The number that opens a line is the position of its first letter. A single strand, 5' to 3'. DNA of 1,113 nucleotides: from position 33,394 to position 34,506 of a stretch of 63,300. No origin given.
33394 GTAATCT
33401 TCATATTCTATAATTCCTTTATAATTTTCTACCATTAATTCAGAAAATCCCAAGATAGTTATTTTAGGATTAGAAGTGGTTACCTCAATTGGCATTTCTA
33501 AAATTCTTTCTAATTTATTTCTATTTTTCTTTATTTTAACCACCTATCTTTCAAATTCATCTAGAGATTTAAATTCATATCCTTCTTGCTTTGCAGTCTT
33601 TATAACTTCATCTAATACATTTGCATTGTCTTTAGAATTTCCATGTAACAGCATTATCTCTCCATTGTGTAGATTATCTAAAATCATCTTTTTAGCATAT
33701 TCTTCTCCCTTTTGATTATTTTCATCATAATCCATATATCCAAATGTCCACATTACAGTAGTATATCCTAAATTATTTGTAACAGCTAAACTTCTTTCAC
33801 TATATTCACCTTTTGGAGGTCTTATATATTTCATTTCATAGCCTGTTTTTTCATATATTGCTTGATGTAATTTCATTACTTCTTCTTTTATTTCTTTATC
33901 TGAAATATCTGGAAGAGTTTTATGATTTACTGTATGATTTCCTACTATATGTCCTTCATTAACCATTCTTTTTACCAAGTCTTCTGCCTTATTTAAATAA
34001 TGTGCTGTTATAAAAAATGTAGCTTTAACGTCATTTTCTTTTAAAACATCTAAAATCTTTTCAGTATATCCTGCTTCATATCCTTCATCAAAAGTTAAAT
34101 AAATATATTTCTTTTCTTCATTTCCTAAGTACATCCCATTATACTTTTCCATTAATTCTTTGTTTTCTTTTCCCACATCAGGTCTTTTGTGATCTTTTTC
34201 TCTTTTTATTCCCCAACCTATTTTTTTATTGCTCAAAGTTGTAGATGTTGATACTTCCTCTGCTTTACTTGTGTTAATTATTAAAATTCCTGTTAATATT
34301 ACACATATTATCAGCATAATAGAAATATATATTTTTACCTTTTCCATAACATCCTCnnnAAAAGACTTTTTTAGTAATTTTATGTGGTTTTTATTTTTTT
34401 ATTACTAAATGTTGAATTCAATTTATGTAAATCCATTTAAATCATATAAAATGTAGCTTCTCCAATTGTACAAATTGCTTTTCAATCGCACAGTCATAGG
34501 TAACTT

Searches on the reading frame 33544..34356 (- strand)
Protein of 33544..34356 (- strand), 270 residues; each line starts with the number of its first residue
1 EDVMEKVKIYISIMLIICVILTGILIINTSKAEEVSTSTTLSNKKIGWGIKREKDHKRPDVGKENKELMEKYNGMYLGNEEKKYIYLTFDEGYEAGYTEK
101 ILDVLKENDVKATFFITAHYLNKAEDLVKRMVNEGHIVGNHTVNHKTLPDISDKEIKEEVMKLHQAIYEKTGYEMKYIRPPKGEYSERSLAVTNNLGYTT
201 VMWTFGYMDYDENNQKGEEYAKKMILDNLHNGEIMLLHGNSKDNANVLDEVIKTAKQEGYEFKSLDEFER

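Call 52: search_protein_families(library=pfam, proteins=[window:33544-34356:-], max_evalue=0.001)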
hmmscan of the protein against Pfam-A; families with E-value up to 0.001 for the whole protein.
window:33544-34356:- (270 aa): 2 families
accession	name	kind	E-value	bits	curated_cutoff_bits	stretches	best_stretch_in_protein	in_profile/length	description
PF01522.26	Polysacc_deac_1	-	5.8e-40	136.5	23.1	1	79-201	3-124/124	Polysaccharide deacetylase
PF17544.7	DUF5460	-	0.0004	20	25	1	141-256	129-249/375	Family of unknown function (DUF5460)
